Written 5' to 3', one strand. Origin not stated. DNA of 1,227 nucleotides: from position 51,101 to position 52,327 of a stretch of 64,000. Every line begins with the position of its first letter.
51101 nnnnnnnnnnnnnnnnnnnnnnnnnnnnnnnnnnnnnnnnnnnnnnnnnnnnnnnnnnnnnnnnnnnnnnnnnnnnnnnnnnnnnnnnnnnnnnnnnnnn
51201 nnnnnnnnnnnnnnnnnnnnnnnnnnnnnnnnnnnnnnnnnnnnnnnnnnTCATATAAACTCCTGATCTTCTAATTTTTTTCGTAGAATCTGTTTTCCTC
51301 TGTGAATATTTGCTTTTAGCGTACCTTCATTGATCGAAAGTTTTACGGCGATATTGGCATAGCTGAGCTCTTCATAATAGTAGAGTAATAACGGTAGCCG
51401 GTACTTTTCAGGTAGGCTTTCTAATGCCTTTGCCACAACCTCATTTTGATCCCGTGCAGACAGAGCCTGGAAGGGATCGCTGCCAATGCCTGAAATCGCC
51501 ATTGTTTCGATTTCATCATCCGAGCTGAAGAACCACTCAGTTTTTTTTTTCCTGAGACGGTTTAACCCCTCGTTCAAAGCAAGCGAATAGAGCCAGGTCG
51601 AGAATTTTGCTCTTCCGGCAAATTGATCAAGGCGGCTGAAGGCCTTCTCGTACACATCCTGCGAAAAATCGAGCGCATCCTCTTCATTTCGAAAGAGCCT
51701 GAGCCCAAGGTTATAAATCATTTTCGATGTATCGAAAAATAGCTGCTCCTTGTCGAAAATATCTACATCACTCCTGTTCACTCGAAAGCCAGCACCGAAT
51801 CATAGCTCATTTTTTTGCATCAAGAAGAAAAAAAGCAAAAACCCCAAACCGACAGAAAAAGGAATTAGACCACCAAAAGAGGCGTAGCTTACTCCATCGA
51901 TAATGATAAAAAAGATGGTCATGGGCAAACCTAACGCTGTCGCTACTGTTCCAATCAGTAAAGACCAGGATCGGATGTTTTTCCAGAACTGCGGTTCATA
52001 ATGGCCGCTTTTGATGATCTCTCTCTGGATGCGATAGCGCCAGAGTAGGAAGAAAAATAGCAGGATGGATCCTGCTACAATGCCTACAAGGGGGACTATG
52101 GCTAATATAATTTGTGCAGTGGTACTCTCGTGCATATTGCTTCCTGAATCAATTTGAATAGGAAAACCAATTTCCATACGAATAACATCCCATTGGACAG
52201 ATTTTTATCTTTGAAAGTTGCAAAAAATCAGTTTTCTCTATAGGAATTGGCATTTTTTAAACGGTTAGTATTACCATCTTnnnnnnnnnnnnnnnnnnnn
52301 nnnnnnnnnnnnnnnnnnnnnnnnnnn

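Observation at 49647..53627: ECF sigma / zinc anti-sigma module inserted between an NfeD protease and its SPFH (stomatin-like) partner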

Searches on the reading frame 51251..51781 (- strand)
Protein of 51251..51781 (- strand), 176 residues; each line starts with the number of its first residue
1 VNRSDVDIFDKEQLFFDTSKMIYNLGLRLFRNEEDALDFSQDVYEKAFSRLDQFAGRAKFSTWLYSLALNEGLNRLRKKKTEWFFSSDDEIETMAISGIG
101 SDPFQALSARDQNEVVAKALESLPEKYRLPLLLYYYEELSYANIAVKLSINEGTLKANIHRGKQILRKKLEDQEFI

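Call 3: search_protein_families(library=pfam, proteins=[window:51251-51781:-], max_evalue=0.1)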
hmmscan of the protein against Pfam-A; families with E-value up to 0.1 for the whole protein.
window:51251-51781:- (176 aa): 5 families
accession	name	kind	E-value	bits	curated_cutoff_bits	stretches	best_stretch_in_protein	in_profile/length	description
PF08281.18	Sigma70_r4_2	-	2.2e-15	56.5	25.7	1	116-164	4-52/54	Sigma-70, region 4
PF04542.20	Sigma70_r2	-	8e-11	42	24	1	20-80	7-69/71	Sigma-70 region 2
PF04545.22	Sigma70_r4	-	1.9e-07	30.9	24.1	1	119-168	1-50/50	Sigma-70, region 4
PF04297.20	UPF0122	-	0.055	14.2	22.7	0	125-168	20-63/101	Putative helix-turn-helix protein, YlxM / p13 like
PF18367.6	Rv2175c_C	-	0.083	13.4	26.4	0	81-119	22-52/56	Rv2175c C-terminal domain of unknown function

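Call 4: search_protein_families(library=ncbifam, proteins=[window:51251-51781:-], max_evalue=0.1)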
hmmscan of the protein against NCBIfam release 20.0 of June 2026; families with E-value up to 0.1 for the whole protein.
window:51251-51781:- (176 aa): 97 families (the best 25 are shown)
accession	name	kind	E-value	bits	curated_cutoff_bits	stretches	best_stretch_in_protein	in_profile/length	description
NF007223.0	PRK09641.1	equivalog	4.4e-31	108.2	209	1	21-172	30-186/187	RNA polymerase sigma factor SigW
NF008888.0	PRK11922.1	equivalog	2.3e-29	102.7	204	1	20-173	41-199/231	RNA polymerase sigma factor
TIGR02948.1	SigW_bacill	equivalog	9.5e-28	97.5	243.1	1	21-172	30-186/187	RNA polymerase sigma factor SigW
TIGR02937.1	sigma70-ECF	superfamily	5.4e-27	94.4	42.9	1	12-170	4-165/165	sigma-70 family RNA polymerase sigma factor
NF004113.0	PRK05602.1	equivalog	2.5e-25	89.3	208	1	21-174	57-205/211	RNA polymerase sigma factor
NF006930.0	PRK09415.1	subfamily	3.2e-25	89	198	1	22-172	29-177/179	RNA polymerase factor sigma C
TIGR02950.1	SigM_subfam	subfamily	2.9e-24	85.7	147.95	1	17-170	8-158/159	RNA polymerase sigma factor, SigM family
NF007216.0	PRK09638.1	equivalog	9.9e-24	84.1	194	1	13-174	22-178/180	RNA polymerase sigma factor SigY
NF009174.0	PRK12522.1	equivalog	5.5e-23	81.8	217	1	19-172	13-169/175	RNA polymerase sigma factor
NF009172.0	PRK12519.1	subfamily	1.4e-22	80.2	222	1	17-173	37-192/194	RNA polymerase sigma factor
TIGR02985.1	Sig70_bacteroi1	subfamily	2.7e-22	79.7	126.4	1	12-170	4-162/162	RNA polymerase sigma-70 factor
NF007229.0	PRK09647.1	equivalog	5.3e-22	78.2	265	1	13-173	48-205/220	RNA polymerase sigma factor SigE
NF053879.1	RNAPolSigSigVBac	equivalog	8.4e-22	77.6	190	1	17-174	12-159/160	RNA polymerase sigma factor SigV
NF058625.1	sigma_PG0214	equivalog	2.4e-21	76.2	130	1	14-173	9-164/170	GFO_1088 family ECF-type sigma factor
NF009166.1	PRK12513.1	equivalog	3.6e-21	75.8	206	1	12-173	25-189/193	RNA polymerase sigma factor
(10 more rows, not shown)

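Call 8: find_homologous_proteins(query=window:51251-51781:-, max_evalue=1e-10)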
Query window:51251-51781:- (176 aa): 324 proteins with E <= 1e-10 among 505 candidates; the best 120 are listed.
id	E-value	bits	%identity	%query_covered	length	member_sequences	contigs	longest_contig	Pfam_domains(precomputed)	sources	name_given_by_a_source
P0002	5.4e-95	334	100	89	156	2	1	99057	PF04545.23,PF04542.21,PF08281.19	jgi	-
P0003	2.1e-58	215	62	94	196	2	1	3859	PF04545.23,PF04542.21,PF08281.19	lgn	-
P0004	3.6e-50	188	57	91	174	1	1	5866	PF04545.23,PF04542.21,PF08281.19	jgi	jgi:RNA polymerase sigma-70 factor (ECF subfamily)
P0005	4.4e-48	181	59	87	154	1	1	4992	PF04545.23,PF04542.21,PF08281.19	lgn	-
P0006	4.7e-48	181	55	97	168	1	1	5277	PF04545.23,PF04542.21,PF08281.19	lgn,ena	-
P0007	2.7e-47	179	52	98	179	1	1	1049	PF04545.23,PF04542.21,PF08281.19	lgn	-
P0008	1.5e-46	176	53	90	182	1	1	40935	PF04545.23,PF04542.21,PF08281.19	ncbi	-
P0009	2.3e-46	176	51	94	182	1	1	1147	PF04545.23,PF04542.21,PF08281.19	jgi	-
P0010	2.9e-46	175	54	91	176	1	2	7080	PF04545.23,PF04542.21,PF08281.19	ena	-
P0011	6.9e-46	174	56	86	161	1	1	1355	PF04545.23,PF04542.21,PF08281.19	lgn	-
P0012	7.2e-46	174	52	96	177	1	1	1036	PF04545.23,PF04542.21,PF08281.19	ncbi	-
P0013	2.6e-45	172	53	91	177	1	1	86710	PF04542.21,PF08281.19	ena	-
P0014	4.2e-45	172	52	92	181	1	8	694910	PF04542.21,PF08281.19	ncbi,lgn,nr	ncbi:MAG: sigma-70 family RNA polymerase sigma factor [Leptospirales bacterium]|nr:sigma-70 family R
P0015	1.2e-44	170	52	91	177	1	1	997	PF04545.23,PF04542.21,PF08281.19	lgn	-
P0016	1.8e-44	170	56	86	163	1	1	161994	PF04545.23,PF04542.21,PF08281.19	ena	-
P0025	6.8e-43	165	45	97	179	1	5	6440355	PF04545.23,PF04542.21,PF08281.19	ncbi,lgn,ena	-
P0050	5.5e-34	136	42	98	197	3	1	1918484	PF04542.21,PF08281.19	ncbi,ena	-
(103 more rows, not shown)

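Call 9: find_encoding_contigs(protein=P0014, flank=6000, max_places=2)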
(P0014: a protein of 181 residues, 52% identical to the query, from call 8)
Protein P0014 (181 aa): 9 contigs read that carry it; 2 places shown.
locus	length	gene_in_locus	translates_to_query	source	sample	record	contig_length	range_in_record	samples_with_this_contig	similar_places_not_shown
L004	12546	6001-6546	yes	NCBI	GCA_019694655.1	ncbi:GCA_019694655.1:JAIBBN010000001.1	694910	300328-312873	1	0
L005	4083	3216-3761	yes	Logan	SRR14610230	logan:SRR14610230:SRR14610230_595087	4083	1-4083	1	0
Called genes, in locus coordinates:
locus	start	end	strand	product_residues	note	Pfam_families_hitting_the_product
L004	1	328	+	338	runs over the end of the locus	PF03102:NeuB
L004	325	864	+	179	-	PF02357:NusG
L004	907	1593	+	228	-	-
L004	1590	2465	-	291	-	PF00144:Beta-lactamase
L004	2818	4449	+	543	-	PF00999:Na_H_Exchanger, PF02254:TrkA_N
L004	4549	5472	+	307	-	-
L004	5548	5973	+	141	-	PF19762:DUF6249 (weak)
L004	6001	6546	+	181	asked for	PF04542:Sigma70_r2, PF08281:Sigma70_r4_2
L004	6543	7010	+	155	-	-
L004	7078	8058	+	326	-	PF13580:SIS_2 (faint), PF01380:SIS, PF00571:CBS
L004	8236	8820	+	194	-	PF07606:DUF1569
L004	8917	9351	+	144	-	PF02311:AraC_binding, PF07883:Cupin_2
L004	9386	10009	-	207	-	-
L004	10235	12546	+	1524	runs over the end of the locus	PF00310:GATase_2, PF04898:Glu_syn_central, PF01645:Glu_synthase, PF01493:GXGXG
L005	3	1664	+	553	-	?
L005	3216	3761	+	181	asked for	PF04542:Sigma70_r2, PF08281:Sigma70_r4_2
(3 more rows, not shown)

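Call 10: find_encoding_contigs(protein=P0025, flank=6000, max_places=2)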
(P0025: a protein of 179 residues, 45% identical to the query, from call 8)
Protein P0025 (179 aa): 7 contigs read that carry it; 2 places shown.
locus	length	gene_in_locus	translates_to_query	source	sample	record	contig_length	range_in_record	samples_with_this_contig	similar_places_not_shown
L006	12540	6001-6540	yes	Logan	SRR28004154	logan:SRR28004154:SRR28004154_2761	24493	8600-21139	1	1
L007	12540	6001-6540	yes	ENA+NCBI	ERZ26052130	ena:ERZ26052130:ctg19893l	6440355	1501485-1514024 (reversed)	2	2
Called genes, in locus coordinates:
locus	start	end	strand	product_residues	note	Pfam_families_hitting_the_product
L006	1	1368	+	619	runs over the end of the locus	PF00654:Voltage_CLC, PF00571:CBS (faint)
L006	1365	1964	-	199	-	PF00300:His_Phos_1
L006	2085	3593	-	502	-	PF00501:AMP-binding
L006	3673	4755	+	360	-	PF03102:NeuB, PF08666:SAF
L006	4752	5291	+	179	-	PF02357:NusG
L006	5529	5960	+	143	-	-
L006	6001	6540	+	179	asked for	PF04542:Sigma70_r2, PF08281:Sigma70_r4_2, PF04545:Sigma70_r4 (weak)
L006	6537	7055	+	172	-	-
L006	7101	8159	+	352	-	PF13580:SIS_2 (faint), PF01380:SIS, PF00571:CBS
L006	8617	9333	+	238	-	-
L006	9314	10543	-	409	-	PF02518:HATPase_c (weak)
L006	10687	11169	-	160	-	-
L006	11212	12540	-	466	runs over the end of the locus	PF13428:TPR_14 (faint), PF00515:TPR_1 (faint), PF07719:TPR_2 (faint), PF13174:TPR_6 (faint), PF13181:TPR_8 (faint), PF13371:TPR_9 (faint), PF13432:TPR_16 (faint), PF14559:TPR_19 (weak), +3 more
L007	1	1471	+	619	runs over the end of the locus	PF00654:Voltage_CLC, PF00571:CBS (faint)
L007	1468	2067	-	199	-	PF00300:His_Phos_1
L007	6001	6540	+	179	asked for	PF04542:Sigma70_r2, PF08281:Sigma70_r4_2, PF04545:Sigma70_r4 (weak)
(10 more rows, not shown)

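Call 11: find_encoding_contigs(protein=P0050, flank=6000, max_places=2)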
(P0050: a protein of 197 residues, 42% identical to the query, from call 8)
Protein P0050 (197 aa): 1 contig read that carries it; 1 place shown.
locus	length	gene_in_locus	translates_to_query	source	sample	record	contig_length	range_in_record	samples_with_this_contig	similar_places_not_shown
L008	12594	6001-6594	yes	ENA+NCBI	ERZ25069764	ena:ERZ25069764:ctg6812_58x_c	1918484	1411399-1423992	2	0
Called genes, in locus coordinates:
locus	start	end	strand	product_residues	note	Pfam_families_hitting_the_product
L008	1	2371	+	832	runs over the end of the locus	PF01553:Acyltransferase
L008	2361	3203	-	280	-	PF01061:ABC2_membrane, PF12698:ABC2_membrane_3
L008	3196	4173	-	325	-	PF13175:AAA_15 (faint), PF00005:ABC_tran, PF13304:AAA_21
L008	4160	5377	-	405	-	PF02401:LYTB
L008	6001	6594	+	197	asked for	PF04542:Sigma70_r2, PF08281:Sigma70_r4_2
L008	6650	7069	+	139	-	-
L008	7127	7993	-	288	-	PF00753:Lactamase_B, PF16123:HAGH_C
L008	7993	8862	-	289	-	PF02629:CoA_binding, PF13607:Succ_CoA_lig, PF00549:Ligase_CoA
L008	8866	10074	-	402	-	PF08442:ATP-grasp_2, PF24948:Citrate_synth_N, PF00549:Ligase_CoA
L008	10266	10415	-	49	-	-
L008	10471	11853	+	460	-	PF01743:PolyA_pol, PF12627:PolyA_pol_RNAbd (weak)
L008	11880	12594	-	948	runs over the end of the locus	PF02347:GDC-P, PF00266:Aminotran_5 (weak), PF21478:GcvP2_C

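Call 12: find_encoding_contigs(protein=P0003, flank=6000, max_places=2)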
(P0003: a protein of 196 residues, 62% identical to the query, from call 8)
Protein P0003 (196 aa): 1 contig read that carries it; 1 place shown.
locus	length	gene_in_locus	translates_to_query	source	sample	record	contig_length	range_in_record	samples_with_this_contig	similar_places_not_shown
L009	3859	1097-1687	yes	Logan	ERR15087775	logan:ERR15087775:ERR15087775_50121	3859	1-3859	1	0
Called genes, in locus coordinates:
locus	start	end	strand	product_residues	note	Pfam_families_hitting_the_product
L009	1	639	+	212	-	?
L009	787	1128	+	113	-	-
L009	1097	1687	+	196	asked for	PF04542:Sigma70_r2, PF08281:Sigma70_r4_2, PF04545:Sigma70_r4 (weak)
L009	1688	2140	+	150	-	-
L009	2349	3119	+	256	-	PF01145:Band_7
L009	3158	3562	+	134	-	-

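Call 13: find_encoding_contigs(protein=P0004, flank=6000, max_places=2)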
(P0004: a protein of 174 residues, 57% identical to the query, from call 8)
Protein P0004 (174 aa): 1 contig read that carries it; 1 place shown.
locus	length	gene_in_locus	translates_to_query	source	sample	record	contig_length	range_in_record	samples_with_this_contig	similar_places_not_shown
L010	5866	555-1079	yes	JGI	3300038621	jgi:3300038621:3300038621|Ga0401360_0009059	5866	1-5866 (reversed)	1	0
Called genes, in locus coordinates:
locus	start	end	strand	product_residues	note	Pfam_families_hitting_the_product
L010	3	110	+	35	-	?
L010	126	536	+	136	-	-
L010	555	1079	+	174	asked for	PF04542:Sigma70_r2, PF08281:Sigma70_r4_2, PF04545:Sigma70_r4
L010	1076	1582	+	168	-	-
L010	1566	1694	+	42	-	-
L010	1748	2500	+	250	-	PF01145:Band_7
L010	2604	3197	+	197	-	PF00081:Sod_Fe_N, PF02777:Sod_Fe_C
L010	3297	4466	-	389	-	PF07614:DUF1577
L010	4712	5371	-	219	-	PF04240:Caroten_synth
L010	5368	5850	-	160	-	-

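Call 14: find_encoding_contigs(protein=P0016, flank=6000, max_places=2)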
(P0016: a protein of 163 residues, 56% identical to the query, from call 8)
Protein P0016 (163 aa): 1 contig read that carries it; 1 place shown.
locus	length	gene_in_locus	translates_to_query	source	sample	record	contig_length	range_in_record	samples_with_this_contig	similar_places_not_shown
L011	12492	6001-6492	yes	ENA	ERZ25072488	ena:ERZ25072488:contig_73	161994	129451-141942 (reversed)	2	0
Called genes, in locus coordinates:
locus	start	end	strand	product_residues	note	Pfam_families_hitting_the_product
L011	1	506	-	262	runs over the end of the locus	PF02518:HATPase_c, PF14501:HATPase_c_5 (weak)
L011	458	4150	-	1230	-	PF00069:Pkinase, PF06293:Kdo (weak), PF07714:PK_Tyr_Ser-Thr, PF03109:ABC1, PF13191:AAA_16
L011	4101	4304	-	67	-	-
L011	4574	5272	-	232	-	PF01323:DSBA, PF13743:Thioredoxin_5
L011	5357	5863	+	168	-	PF19762:DUF6249 (weak)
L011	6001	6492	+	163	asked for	PF04542:Sigma70_r2, PF08281:Sigma70_r4_2, PF04545:Sigma70_r4 (weak)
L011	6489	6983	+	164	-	-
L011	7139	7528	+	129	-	-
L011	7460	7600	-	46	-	-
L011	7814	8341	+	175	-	PF23583:EF_HAND_2_PLCG (faint)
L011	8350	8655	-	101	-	-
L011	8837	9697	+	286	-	PF23441:SDR, PF00106:adh_short, PF08659:KR (weak), PF13561:adh_short_C2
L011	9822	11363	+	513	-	PF01476:LysM, PF01551:Peptidase_M23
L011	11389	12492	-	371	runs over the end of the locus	-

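Call 16: find_related_loci(query=A1, collection=genome_contigs, flank=8000)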
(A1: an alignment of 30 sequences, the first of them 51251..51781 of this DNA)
Query A1 (176 aa) in genome_contigs; peptide patterns used: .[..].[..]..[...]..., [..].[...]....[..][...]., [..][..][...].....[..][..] (x = any residue, [..] = any of these).
600 stretches matched a pattern (row limit reached: there are more); 572 encode a relative of the query (tblastn E <= 1e-3); the best 80 are kept; 80 distinct loci.
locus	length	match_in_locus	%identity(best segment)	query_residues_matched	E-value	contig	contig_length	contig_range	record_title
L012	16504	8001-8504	54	7-170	3e-50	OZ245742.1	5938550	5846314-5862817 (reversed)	MAG: Leptonemataceae bacterium isolate 15dd4ae5-76da-4f6d-9bc0-9b9e06b427f5 genome assembly, chromosome: 1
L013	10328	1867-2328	52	12-170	3e-49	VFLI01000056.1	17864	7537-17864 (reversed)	MAG: Spirochaetia bacterium isolate Bin_58_12 c_000005081390, whole genome shotgun sequence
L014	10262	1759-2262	48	1-171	4e-44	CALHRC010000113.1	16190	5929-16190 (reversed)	MAG: uncultured bacterium isolate N1_Bin_METABAT__159_1 genome assembly, contig: c_000001926730, whole genome shotgun se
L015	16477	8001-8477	45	13-170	4e-42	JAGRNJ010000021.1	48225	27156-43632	MAG: Leptospiraceae bacterium isolate HKST-UBA14 NODE_21_length_48225_cov_5.186986, whole genome shotgun sequence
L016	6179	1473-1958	45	13-171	1e-39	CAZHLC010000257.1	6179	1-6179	MAG TPA_asm: uncultured Leptospiraceae bacterium isolate SRP135972_co1_289 genome assembly, contig: NODE_19668_length_61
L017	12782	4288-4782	43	12-172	3e-34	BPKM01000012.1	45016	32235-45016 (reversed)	MAG: Leptospiraceae bacterium KatS3mg129 DNA, contig_4929, whole genome shotgun sequence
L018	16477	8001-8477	39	22-170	8e-31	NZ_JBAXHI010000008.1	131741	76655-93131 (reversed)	MAG: Candidatus Chlorohelix sp. isolate ELA319 MAG319_8, whole genome shotgun sequence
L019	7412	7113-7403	60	4-101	4e-30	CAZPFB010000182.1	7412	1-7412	MAG TPA_asm: uncultured Leptospiraceae bacterium isolate SRP323723_co1_118 genome assembly, contig: NODE_8498_length_741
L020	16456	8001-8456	40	22-170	8e-29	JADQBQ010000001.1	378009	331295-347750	MAG: Clostridiales bacterium isolate Soudan_19 NODE_8_length_378009_cov_472.234968, whole genome shotgun sequence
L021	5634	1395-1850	37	21-173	8e-28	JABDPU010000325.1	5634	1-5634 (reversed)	MAG: Flavobacteriaceae bacterium isolate Site_B22 k127_1304394, whole genome shotgun sequence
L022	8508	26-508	35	12-170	1e-27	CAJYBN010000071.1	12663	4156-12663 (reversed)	MAG TPA_asm: uncultured Peptococcaceae bacterium isolate SRR1628697_bin.3_MetaBAT_v2.12.1_MAG genome assembly, contig: N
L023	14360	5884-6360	37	13-172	6e-26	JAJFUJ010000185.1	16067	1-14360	MAG: Chloroflexota bacterium isolate bin.428 k141_446701, whole genome shotgun sequence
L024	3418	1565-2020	35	20-174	1e-25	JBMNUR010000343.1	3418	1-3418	MAG: Peptococcales bacterium isolate SBF912SR1HQ0049 scaffold_93569_c1, whole genome shotgun sequence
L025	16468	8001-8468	35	22-175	2e-25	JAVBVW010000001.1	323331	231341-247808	MAG: Bacteroidales bacterium isolate ZNE14_Bin4 all_Scaff002857, whole genome shotgun sequence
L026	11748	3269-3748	35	22-171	3e-25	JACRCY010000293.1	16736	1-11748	MAG: Deltaproteobacteria bacterium isolate NC_groundwater_1658_Pr3_B-0.1um_72_13 SR-2_scaffold_141_1736256, whole genome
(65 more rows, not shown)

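Call 63: find_encoding_contigs(protein=P0006, flank=6000, max_places=2)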
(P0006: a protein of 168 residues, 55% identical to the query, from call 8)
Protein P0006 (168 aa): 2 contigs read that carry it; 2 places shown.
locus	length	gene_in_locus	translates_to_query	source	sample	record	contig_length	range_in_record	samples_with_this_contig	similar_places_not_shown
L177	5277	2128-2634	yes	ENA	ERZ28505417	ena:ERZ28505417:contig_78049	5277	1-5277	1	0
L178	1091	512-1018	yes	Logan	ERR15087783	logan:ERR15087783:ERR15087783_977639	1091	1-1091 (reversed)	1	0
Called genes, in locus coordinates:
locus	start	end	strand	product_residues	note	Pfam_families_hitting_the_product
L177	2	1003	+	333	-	?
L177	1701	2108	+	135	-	-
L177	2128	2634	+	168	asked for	PF04542:Sigma70_r2, PF08281:Sigma70_r4_2, PF04545:Sigma70_r4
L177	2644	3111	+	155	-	-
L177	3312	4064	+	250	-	PF01145:Band_7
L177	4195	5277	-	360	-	?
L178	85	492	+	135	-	-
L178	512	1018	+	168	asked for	PF04542:Sigma70_r2, PF08281:Sigma70_r4_2, PF04545:Sigma70_r4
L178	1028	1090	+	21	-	?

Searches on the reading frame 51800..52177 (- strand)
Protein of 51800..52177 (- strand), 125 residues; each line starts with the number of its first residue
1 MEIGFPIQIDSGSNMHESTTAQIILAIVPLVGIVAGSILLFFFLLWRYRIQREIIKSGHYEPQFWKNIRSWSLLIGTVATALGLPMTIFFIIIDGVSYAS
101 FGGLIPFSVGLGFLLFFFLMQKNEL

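Call 3: search_protein_families(library=pfam, proteins=[window:51800-52177:-], max_evalue=0.1)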
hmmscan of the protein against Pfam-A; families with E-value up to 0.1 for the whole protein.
window:51800-52177:- (125 aa): 2 families
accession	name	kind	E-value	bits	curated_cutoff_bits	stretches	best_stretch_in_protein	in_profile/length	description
PF19762.4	DUF6249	-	2e-05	24.9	33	1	25-119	7-102/104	Domain of unknown function (DUF6249)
PF17534.7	DUF5453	-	0.026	14.9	25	1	4-46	21-64/186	Family of unknown function (DUF5453)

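Call 4: search_protein_families(library=ncbifam, proteins=[window:51800-52177:-], max_evalue=0.1)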
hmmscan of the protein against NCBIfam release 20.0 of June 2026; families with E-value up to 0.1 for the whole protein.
window:51800-52177:- (125 aa): 0 families
